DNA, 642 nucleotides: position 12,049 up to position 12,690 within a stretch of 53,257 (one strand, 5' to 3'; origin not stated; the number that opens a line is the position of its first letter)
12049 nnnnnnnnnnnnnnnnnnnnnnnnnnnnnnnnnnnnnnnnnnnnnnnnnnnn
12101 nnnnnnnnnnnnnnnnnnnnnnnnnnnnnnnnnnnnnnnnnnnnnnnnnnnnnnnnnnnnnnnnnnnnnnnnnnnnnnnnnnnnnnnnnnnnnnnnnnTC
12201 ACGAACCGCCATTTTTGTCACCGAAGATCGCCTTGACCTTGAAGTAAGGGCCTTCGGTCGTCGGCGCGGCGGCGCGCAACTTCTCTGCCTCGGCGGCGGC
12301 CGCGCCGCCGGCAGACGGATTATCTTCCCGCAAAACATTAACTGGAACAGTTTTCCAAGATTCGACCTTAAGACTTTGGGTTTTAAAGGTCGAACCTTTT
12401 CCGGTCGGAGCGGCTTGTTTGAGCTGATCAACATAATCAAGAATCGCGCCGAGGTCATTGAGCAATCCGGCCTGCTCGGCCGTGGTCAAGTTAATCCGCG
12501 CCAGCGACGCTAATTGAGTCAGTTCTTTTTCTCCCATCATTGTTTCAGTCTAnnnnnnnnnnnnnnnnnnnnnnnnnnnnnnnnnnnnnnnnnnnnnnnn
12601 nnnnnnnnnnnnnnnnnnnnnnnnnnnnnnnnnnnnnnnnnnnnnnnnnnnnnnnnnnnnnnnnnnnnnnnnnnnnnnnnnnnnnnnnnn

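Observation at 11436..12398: One REPIN-like inverted doublet family sits in-frame inside both gatA and gatC, read in two different frames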

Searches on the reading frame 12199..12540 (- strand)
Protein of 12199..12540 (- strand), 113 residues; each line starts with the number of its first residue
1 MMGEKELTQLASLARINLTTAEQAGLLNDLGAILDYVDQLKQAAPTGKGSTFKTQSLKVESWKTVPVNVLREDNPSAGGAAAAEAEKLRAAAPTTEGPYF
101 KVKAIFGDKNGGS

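Call 6: search_solved_structures(query=window:12199-12540:-, show_alignments=4, max_evalue=1)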
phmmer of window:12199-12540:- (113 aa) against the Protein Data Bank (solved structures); distinct sequences matched with E-value up to 1: 3.
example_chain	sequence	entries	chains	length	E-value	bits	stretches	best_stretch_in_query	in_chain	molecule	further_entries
3kfu_G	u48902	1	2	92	8.2e-05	26.2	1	7-47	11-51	Glutamyl-tRNA(Gln) amidotransferase subunit C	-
2df4_C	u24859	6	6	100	0.0075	19.9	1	5-108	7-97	Aspartyl/glutamyl-tRNA(Asn/Gln) amidotransferase subunit C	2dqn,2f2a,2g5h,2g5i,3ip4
3h0l_C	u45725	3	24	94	0.19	15.4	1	7-43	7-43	Glutamyl-tRNA(Gln) amidotransferase subunit C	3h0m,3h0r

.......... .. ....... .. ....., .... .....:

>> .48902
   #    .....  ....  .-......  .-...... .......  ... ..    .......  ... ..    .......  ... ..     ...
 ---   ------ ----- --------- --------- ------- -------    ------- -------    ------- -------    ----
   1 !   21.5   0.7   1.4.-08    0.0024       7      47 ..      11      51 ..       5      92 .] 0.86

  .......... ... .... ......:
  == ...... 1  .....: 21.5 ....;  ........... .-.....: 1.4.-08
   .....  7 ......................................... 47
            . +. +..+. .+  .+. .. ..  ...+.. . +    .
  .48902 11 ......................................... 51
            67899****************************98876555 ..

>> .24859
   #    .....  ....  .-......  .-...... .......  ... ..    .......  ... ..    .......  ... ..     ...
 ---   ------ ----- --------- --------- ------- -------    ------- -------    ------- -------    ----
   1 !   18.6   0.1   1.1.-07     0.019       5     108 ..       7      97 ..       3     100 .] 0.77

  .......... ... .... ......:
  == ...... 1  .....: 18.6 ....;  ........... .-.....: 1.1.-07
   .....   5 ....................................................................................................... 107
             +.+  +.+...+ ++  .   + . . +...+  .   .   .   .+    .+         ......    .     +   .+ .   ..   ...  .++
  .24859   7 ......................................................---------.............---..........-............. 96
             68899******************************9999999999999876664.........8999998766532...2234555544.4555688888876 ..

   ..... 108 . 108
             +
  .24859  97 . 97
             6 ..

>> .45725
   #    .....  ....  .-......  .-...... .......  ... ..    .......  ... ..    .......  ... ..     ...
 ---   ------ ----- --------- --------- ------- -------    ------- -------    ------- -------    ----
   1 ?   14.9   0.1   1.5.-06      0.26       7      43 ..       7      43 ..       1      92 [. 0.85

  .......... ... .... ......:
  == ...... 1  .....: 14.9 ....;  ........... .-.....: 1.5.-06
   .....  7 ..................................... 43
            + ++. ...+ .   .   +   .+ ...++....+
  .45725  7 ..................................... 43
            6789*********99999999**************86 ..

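Call 8: find_homologous_proteins(query=window:12199-12540:-, max_evalue=0.001)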
Query window:12199-12540:- (113 aa): 6 proteins with E <= 0.001 among 81 candidates.
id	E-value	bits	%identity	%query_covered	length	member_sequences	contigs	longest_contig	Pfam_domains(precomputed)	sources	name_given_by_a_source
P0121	2.2e-65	235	100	100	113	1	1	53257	PF02686.21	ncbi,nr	ncbi:MAG: aspartyl/glutamyl-tRNA amidotransferase subunit C [Candidatus Vogelbacteria bacterium]|nr:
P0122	7.3e-41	157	73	100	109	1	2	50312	PF02686.21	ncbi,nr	ncbi:MAG: aspartyl/glutamyl-tRNA amidotransferase subunit C [Candidatus Vogelbacteria bacterium]|nr:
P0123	1.2e-40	156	74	100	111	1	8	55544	PF02686.21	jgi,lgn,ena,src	-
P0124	9.2e-30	121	66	97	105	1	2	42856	PF02686.21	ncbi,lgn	-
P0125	2.5e-28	116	63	99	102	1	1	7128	PF02686.21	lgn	-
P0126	4.3e-13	67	47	99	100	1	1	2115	PF02686.21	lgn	-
